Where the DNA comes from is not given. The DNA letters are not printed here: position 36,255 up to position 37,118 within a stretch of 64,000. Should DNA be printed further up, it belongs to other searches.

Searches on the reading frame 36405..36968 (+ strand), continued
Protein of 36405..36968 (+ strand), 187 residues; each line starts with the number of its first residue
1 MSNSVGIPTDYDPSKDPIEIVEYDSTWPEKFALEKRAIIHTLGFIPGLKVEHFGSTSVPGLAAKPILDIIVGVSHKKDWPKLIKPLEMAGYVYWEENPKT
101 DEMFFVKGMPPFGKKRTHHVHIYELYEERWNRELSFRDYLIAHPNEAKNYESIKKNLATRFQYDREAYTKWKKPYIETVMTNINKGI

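Call 42: fold_search(model_id=the predicted structure, library=pdb)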
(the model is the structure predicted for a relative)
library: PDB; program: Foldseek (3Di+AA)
matches with E <= 10: 468; with E <= 0.001: 11
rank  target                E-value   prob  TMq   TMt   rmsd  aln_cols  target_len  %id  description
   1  2nrk                  2.6e-13  1.00  0.70  0.79   3.5       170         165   36  Crystal structure of conserved protein GrpB from Enterococcus faecalis (released 2006-12-05)
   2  6n39                  2.9e-09  1.00  0.74  0.36   3.8       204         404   23  Crystal structure of an dephospho-CoA kinase CoaE from Mycobacterium paratuberculosis (released 2018-11-21)
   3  4fhx                  1.5e-04  1.00  0.53  0.33   4.3       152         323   12  Crystal structures of the Cid1 poly (U) polymerase reveal the mechanism for UTP selectivity - H336N mutant bound to MgAT (released 2012-08-29)
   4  4ep7_A                3.7e-04  1.00  0.51  0.32   4.4       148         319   14  Functional implications from the Cid1 poly(U) polymerase crystal structure (released 2012-06-06)
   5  4nkt_A                4.1e-04  1.00  0.51  0.32   4.4       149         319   13  Structure of Cid1 in complex with the UTP analog UMPNPP (released 2013-12-18)
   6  4fh3                  4.4e-04  1.00  0.44  0.28   5.6       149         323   12  Crystal structures of the Cid1 poly (U) polymerase reveal the mechanism for UTP selectivity (released 2012-08-29)
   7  4nku_A                4.7e-04  1.00  0.49  0.31   4.4       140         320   12  Structure of Cid1 in complex with its short product ApU (released 2013-12-18)
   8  7m0e_B                5.3e-04  1.00  0.42  0.27   6.9       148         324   16  Pre-catalytic synaptic complex of DNA Polymerase Lambda with gapped DSB substrate and incoming dUMPNPP (released 2022-03-16)
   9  3c5f_MODEL_1_A        6.3e-04  1.00  0.40  0.26   7.1       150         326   15  Structure of a binary complex of the R517A Pol lambda mutant (released 2008-09-02)
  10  3hx0_A                8.5e-04  1.00  0.41  0.26   6.9       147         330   18  ternary complex of L277A, H511A, R514 mutant pol lambda bound to a 2 nucleotide gapped DNA substrate with a scrunched  (released 2009-08-25)
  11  4xus_A                9.0e-04  1.00  0.41  0.27   6.9       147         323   18  Crystal structure of the pre-catalytic ternary complex of DNA polymerase lambda with a templating A and an incoming dT (released 2016-02-03)
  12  5cp2_A                1.0e-03  1.00  0.42  0.35   6.7       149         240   13  Human DNA polymerase lambda L431A mutant- Apoenzyme and complex with 6 paired DNA (released 2016-02-24)
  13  4e7x_A                1.1e-03  1.00  0.41  0.26   8.3       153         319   13  Structural Basis for the Activity of a Cytoplasmic RNA Terminal U-transferase (released 2012-07-04)
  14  4xrh_A                1.2e-03  1.00  0.41  0.34   6.8       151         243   13  Human DNA polymerase lambda- MgdTTP binary and complex with 6 paired DNA (released 2016-02-24)
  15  5chg_B                1.2e-03  1.00  0.41  0.33   7.1       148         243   15  Human DNA polymerase lambda L431A mutant- MgdGTP binary and complex with 6 paired DNA (released 2016-02-24)
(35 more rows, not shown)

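Call 44: find_encoding_contigs(protein=P0134, flank=8000, max_places=2)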
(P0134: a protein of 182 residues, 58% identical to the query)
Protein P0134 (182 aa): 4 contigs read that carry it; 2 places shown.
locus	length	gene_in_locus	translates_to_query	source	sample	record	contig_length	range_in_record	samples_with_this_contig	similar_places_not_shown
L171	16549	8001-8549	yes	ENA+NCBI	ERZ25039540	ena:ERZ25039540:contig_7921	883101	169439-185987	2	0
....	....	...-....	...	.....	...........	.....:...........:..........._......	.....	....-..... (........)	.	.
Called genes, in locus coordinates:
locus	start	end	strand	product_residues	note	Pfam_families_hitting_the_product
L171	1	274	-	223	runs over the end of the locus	PF00702:Hydrolase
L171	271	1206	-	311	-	PF00294:PfkB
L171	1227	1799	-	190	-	PF13580:SIS_2, PF01380:SIS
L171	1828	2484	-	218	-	PF00702:Hydrolase, PF13419:HAD_2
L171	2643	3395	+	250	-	-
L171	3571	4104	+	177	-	-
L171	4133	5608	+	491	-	PF00672:HAMP, PF00512:HisKA, PF02518:HATPase_c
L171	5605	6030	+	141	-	PF00072:Response_reg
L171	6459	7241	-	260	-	PF01925:TauE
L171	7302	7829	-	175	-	-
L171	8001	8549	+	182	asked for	PF04229:GrpB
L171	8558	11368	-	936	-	PF02366:PMT, PF13231:PMT_2 (weak)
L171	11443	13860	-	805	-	-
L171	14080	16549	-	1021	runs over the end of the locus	PF02927:CelD_N, PF00759:Glyco_hydro_9, PF08547:CIA30 (weak)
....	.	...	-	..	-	?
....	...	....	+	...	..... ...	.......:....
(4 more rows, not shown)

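Call 45: find_encoding_contigs(protein=P0140, flank=8000, max_places=2)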
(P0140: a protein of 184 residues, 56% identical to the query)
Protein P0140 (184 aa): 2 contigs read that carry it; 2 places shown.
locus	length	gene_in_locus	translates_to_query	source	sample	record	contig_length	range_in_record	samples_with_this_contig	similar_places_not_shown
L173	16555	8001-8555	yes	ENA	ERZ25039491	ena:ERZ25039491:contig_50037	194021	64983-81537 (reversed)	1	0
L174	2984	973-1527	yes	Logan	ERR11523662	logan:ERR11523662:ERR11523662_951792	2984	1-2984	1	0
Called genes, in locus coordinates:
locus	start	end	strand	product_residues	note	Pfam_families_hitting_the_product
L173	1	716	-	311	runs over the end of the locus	PF00294:PfkB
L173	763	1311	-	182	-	PF13580:SIS_2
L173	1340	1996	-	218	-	PF00702:Hydrolase, PF13419:HAD_2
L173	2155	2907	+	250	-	-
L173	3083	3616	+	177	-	-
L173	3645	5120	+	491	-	PF00672:HAMP, PF00512:HisKA, PF02518:HATPase_c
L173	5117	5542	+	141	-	PF00072:Response_reg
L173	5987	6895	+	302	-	PF12760:Zn_ribbon_IS1595 (weak), PF12762:DDE_Tnp_IS1595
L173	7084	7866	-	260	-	PF01925:TauE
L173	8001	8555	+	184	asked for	PF04229:GrpB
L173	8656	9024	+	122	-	PF01597:GCV_H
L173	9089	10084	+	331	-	-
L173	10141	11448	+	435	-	-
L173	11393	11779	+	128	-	PF21478:GcvP2_C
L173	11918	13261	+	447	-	-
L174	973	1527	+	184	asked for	PF04229:GrpB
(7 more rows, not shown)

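Call 46: find_encoding_contigs(protein=P0146, flank=8000, max_places=2)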
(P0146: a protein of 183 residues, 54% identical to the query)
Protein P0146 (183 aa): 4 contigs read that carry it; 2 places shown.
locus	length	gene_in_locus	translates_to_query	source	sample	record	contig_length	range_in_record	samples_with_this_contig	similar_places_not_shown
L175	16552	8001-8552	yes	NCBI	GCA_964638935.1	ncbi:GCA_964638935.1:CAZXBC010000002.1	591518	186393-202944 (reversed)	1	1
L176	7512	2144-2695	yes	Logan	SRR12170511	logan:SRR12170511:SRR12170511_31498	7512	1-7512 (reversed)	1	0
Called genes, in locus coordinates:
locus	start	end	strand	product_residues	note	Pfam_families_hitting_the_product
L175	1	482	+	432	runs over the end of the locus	PF00890:FAD_binding_2 (weak), PF01134:GIDA (weak), PF07992:Pyr_redox_2, PF12831:FAD_oxidored (weak), PF13450:NAD_binding_8 (weak), PF13738:Pyr_redox_3 (weak), PF00070:Pyr_redox, PF02852:Pyr_redox_dim, +2 more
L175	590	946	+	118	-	-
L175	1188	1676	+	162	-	PF09655:Nitr_red_assoc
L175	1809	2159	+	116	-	-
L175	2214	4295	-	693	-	PF13231:PMT_2 (faint)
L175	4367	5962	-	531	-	PF00009:GTP_EFTU, PF01926:MMR_HSR1 (weak), PF22042:EF-G_D2, PF16658:RF3_C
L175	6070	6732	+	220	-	-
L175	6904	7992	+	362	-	PF01571:GCV_T, PF08669:GCV_T_C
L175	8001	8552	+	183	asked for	PF04229:GrpB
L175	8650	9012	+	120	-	PF01597:GCV_H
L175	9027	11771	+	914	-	PF02347:GDC-P, PF00155:Aminotran_1_2 (faint), PF01053:Cys_Met_Meta_PP (faint), PF00266:Aminotran_5 (faint), PF02347:GDC-P (weak), PF21478:GcvP2_C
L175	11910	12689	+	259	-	PF00515:TPR_1 (faint), PF07719:TPR_2 (faint), PF13428:TPR_14 (faint), PF14559:TPR_19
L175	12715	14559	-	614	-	PF13860:FlgD_ig (faint)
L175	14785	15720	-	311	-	PF03976:PPK2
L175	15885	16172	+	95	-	-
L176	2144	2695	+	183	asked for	PF04229:GrpB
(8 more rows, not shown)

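Call 51: search_protein_families(library=padloc, proteins=[window:36405-36968:+], max_evalue=0.01)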
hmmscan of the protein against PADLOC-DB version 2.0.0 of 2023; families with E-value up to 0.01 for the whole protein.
window:36405-36968:+ (187 aa): 0 families

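Call 52: search_dna_similar(query=window:36405-36968:+, collection=plasmids, mode=protein, max_rows=15)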
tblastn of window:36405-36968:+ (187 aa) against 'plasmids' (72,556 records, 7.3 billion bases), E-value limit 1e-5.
Records with a match: 1204; places in all: 1221; records where one place covers at least 80% of the query: 252.
Best place of each record, by identity: <60% 1204.
By first word of the organism name: Escherichia 525; Salmonella 209; Klebsiella 184; Pantoea 57; Priestia 29; Rhizobium 26; Bacillus 19; Legionella 18; Shigella 17; Roseomonas 11; and 56 more.
By predicted mobility (MOB-suite, as given by PLSDB): conjugative 646; non-mobilizable 373; mobilizable 185.
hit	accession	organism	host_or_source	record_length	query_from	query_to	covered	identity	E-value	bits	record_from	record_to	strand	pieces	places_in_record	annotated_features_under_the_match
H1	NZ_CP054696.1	Nostoc edaphicum CCNP1411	-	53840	14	180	89%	53.9%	1e-51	184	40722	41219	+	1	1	GrpB family protein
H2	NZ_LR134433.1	Legionella adelaidensis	environmental,Cooling tower water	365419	16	184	90%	44.7%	4e-40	151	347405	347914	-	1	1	GNAT family N-acetyltransferase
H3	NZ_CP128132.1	Bacillus mycoides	bacterial isolate,field soil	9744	17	180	88%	43.4%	1e-28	118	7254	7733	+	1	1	GrpB family protein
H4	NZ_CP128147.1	Bacillus mycoides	bacterial isolate,field soil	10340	17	180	88%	43.4%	1e-28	118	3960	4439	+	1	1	GrpB family protein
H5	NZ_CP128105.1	Bacillus cereus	bacterial isolate,grassland soil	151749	17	180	88%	41.5%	1e-30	124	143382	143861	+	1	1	GrpB family protein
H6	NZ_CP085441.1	Priestia megaterium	single cell,soil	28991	17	176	86%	42.3%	2e-29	120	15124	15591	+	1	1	GrpB family protein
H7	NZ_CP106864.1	Lysinibacillus capsici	water,water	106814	12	180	90%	40.0%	4e-31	125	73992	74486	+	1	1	GrpB family protein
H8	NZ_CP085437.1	Priestia megaterium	single cell,soil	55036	17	176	86%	41.7%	9e-29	118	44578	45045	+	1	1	GrpB family protein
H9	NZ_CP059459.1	Priestia megaterium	Prokaryotes,soil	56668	18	180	87%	40.6%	8e-27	113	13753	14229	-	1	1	GrpB family protein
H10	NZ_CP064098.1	Priestia aryabhattai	cell culture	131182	18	180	87%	40.6%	8e-27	113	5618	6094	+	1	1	GrpB family protein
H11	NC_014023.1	Priestia megaterium QM B1551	-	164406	18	180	87%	40.6%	8e-25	107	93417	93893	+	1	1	GrpB family protein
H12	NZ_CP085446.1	Priestia megaterium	single cell,soil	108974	18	180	87%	40.6%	9e-25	107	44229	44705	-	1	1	GrpB family protein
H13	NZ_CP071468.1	Priestia megaterium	whole organism,Hypersaline environment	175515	18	180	87%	40.0%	3e-26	111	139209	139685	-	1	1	GrpB family protein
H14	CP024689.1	Bacillus wiedmannii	cell culture,soil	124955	17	180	88%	39.6%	3e-28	117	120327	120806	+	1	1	GrpB family protein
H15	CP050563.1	Rhizobium leguminosarum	Lathyrus sativus,cell culture,root ...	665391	14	185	92%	37.0%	6e-25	107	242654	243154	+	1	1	GrpB family protein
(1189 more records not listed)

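Call 55: find_encoding_contigs(protein=P0150, flank=6000, max_places=1)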
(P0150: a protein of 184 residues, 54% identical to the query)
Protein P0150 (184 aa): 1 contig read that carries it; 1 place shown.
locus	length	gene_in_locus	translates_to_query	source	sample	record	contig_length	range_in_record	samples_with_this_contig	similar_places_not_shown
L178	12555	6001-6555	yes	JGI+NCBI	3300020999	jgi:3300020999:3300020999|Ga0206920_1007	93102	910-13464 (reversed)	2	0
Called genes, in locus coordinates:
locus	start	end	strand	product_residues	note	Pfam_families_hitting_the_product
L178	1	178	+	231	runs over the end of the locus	PF02182:SAD_SRA (weak), PF01844:HNH (faint)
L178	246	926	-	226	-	-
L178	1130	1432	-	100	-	-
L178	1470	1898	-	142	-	PF01613:Flavin_Reduct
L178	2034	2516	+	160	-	-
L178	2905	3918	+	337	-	PF02661:Fic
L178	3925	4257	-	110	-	-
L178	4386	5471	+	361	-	PF01571:GCV_T, PF08669:GCV_T_C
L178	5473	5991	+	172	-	PF05163:DinB (weak), PF04978:MST (faint), PF12867:DinB_2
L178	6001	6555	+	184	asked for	PF04229:GrpB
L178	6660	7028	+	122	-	PF01597:GCV_H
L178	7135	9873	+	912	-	PF02347:GDC-P, PF00266:Aminotran_5 (faint), PF21478:GcvP2_C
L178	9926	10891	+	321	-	-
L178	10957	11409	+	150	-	-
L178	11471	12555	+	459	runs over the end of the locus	PF14356:DUF4403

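Call 56: find_encoding_contigs(protein=P0129, flank=6000, max_places=1)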
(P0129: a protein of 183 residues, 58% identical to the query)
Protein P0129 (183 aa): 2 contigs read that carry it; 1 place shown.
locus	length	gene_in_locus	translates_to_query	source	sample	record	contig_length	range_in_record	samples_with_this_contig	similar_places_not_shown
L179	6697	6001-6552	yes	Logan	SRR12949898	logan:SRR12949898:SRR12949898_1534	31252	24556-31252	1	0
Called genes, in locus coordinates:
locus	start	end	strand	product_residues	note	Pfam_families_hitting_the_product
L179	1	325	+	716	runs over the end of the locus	PF11028:TMEM260_N, PF28495:TMEM260_2, PF13424:TPR_12 (weak), PF13432:TPR_16 (weak), PF00515:TPR_1 (weak), PF07719:TPR_2 (weak)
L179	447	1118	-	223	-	PF00702:Hydrolase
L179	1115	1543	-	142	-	PF00583:Acetyltransf_1, PF13673:Acetyltransf_10, PF13508:Acetyltransf_7, PF08445:FR47 (weak)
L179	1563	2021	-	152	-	PF00583:Acetyltransf_1, PF13302:Acetyltransf_3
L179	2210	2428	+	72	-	-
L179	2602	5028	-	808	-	-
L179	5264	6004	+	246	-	-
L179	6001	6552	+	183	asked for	PF04229:GrpB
